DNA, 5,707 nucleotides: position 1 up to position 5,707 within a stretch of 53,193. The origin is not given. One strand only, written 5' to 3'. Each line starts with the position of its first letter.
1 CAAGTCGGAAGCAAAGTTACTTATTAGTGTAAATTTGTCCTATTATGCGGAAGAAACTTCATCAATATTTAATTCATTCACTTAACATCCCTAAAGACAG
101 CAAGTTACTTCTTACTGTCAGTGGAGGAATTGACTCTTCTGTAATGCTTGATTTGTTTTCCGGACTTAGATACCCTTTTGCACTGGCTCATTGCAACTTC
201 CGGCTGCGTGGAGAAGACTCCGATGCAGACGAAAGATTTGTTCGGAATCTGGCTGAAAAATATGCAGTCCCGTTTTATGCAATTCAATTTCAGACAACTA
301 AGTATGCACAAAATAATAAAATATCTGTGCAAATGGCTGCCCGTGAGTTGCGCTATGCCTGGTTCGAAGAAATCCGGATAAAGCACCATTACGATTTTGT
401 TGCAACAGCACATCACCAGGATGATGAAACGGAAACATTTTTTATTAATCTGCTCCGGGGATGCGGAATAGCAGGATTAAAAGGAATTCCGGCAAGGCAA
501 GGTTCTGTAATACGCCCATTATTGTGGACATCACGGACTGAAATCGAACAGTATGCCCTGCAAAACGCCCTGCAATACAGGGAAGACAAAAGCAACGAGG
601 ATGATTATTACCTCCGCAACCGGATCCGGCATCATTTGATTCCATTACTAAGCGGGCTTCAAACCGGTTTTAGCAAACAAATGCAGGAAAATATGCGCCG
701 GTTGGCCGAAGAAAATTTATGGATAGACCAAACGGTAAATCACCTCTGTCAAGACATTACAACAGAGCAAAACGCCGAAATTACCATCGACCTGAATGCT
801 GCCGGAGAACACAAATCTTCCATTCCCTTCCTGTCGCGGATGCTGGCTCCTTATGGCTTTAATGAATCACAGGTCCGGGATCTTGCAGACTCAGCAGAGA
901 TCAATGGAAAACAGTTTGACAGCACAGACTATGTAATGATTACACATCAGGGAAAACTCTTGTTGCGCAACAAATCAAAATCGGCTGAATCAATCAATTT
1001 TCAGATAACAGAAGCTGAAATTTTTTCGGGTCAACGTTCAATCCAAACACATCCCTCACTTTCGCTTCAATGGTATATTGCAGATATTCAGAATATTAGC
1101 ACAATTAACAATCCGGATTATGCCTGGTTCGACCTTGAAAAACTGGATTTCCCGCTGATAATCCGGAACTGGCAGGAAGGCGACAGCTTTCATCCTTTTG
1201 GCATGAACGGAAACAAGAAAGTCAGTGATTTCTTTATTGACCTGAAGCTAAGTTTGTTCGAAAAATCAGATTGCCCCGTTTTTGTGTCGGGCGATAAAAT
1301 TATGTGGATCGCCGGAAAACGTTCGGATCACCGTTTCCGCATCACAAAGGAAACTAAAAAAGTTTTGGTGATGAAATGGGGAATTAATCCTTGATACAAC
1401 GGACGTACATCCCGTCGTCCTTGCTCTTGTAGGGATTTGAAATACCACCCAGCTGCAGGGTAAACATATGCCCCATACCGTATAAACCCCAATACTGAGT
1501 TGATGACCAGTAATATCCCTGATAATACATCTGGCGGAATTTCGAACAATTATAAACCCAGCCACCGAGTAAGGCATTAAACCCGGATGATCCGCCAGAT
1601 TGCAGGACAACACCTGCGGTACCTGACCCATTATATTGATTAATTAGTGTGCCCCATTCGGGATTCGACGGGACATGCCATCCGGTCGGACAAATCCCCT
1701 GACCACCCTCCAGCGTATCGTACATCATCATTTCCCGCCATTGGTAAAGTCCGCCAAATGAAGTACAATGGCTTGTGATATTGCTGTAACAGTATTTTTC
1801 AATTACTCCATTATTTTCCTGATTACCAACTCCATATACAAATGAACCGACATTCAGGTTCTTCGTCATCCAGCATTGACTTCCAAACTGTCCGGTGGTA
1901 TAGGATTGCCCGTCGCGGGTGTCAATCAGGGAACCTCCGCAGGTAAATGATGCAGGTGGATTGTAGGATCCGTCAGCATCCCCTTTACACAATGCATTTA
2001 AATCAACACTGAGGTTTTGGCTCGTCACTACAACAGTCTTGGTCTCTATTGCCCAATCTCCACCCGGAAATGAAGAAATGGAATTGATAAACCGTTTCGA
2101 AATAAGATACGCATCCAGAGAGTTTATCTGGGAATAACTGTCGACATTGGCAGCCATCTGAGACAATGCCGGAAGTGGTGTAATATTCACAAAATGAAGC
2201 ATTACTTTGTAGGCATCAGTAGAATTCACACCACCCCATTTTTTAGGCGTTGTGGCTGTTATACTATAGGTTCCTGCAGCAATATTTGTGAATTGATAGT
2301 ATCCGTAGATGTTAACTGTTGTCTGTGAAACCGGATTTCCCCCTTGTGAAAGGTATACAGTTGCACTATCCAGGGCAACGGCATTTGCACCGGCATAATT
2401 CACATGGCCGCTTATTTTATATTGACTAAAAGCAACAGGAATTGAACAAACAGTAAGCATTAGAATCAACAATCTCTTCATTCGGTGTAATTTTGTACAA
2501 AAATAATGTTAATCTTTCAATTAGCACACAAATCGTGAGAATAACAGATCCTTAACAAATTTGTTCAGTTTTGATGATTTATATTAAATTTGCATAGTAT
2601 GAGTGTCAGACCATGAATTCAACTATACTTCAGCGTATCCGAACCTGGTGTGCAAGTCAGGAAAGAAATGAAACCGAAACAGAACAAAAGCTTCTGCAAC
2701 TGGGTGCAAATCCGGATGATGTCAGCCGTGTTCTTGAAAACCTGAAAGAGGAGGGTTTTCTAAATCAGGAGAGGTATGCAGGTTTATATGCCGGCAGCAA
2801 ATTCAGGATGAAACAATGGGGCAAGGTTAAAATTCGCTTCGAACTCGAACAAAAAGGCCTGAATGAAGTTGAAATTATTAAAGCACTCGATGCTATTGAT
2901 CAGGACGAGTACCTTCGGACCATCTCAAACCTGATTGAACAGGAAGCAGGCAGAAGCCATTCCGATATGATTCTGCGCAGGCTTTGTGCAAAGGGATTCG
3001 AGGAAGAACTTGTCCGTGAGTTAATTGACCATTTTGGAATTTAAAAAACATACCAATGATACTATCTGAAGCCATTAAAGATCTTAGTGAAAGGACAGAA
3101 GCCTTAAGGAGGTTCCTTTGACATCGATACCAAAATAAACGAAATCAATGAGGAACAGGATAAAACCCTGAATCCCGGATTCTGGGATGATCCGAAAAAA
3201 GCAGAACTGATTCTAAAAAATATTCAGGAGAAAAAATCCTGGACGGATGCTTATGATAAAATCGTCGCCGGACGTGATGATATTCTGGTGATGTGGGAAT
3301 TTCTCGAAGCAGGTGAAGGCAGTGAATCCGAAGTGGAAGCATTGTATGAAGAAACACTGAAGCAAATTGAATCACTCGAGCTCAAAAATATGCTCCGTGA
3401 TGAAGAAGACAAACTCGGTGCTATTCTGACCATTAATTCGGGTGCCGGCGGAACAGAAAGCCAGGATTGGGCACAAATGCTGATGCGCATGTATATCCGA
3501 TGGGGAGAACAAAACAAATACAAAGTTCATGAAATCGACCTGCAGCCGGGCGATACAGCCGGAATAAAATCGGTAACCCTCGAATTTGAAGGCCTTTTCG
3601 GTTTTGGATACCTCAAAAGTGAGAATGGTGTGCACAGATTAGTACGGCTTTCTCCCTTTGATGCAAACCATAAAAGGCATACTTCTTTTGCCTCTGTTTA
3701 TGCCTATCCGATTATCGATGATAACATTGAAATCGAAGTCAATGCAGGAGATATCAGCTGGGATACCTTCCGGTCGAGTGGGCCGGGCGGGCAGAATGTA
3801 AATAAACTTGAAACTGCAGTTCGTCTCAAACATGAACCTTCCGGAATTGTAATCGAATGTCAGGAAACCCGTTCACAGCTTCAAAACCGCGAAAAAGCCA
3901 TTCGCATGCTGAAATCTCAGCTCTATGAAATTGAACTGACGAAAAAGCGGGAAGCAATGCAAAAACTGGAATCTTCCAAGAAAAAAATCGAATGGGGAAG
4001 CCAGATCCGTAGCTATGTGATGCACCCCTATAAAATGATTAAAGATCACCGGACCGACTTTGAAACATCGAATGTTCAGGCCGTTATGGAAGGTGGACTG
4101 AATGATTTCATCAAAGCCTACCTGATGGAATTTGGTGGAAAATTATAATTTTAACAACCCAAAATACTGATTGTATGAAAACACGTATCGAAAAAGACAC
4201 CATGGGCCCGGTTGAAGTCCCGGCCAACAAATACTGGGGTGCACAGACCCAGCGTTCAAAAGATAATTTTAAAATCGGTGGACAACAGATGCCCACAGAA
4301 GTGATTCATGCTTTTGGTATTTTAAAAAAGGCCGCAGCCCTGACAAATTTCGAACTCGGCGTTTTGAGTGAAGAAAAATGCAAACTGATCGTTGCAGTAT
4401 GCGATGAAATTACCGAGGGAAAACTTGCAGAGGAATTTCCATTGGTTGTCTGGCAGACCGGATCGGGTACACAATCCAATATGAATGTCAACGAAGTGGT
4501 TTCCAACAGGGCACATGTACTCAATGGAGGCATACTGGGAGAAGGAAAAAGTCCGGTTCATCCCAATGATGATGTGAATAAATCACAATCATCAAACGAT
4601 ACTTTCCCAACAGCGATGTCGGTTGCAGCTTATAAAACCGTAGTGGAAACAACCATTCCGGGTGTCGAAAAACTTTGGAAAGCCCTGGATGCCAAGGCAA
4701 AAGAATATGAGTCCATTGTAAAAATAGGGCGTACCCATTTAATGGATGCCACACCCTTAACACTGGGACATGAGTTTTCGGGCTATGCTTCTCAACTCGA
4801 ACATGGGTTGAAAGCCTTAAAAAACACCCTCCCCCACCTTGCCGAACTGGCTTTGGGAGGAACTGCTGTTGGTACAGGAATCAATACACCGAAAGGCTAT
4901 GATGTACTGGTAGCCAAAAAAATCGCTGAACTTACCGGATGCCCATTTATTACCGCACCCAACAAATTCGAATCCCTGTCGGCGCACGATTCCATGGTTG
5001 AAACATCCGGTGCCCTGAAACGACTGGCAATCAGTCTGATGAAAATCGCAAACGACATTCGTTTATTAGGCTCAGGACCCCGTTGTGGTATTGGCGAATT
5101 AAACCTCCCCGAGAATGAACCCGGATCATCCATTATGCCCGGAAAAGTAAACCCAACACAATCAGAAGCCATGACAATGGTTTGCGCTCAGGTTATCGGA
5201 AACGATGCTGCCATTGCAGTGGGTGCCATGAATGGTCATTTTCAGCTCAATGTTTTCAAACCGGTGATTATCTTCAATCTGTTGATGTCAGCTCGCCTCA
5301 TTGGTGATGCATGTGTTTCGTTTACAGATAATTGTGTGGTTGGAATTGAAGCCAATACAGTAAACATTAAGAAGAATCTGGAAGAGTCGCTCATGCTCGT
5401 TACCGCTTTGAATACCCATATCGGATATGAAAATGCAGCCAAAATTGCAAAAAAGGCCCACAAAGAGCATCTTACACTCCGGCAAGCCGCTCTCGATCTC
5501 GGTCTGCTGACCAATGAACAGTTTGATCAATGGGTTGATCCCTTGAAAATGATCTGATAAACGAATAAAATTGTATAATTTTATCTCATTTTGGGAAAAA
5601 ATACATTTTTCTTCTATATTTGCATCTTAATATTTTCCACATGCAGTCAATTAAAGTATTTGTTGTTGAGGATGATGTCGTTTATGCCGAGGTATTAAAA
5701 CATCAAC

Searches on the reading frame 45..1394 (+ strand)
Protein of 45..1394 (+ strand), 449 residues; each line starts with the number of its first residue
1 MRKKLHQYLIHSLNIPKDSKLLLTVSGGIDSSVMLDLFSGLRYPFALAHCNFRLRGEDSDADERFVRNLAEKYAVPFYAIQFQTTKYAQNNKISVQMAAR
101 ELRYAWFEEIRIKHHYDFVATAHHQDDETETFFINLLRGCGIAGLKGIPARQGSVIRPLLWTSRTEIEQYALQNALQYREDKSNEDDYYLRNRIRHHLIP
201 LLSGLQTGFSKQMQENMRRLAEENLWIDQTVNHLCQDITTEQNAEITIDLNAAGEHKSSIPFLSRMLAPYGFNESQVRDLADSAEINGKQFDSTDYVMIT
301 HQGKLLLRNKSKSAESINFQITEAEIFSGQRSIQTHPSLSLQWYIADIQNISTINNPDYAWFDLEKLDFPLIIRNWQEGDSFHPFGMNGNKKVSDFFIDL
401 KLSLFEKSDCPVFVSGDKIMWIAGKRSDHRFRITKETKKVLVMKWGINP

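Call 75: search_protein_families(library=pfam, proteins=[window:45-1394:+], max_evalue=0.001)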
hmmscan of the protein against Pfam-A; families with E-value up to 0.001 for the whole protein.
window:45-1394:+ (449 aa): 3 families
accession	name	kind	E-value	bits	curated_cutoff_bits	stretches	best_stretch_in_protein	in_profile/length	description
PF01171.26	ATP_bind_3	-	6.1e-48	163.4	27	1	21-196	2-181/182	PP-loop family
PF11734.13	TilS_C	-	1e-08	34.8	22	1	372-440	2-70/74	TilS substrate C-terminal domain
PF01507.26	PAPS_reduct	-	0.00031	21.2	22.5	0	21-89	2-67/175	Phosphoadenosine phosphosulfate reductase domain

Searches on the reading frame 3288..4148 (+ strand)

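Call 75: search_protein_families(library=pfam, proteins=[window:3288-4148:+], max_evalue=0.001)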
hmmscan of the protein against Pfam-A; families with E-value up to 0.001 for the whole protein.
window:3288-4148:+ (286 aa): 2 families
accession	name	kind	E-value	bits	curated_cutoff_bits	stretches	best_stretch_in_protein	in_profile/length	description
PF03462.23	PCRF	-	1.1e-43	149.8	24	1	17-137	70-194/194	PCRF domain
PF00472.26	RF-1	-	5.3e-42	142.9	35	1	145-255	1-116/116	RF-1 domain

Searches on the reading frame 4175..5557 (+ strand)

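Call 75: search_protein_families(library=pfam, proteins=[window:4175-5557:+], max_evalue=0.001)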
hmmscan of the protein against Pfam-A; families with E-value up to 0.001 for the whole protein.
window:4175-5557:+ (460 aa): 2 families
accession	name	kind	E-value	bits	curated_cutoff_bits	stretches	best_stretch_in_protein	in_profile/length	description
PF00206.25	Lyase_1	-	1.3e-111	373.5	27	1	11-342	1-312/312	Lyase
PF10415.14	FumaraseC_C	-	3.4e-26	91.9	32.5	1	408-460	1-53/54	Fumarase C C-terminus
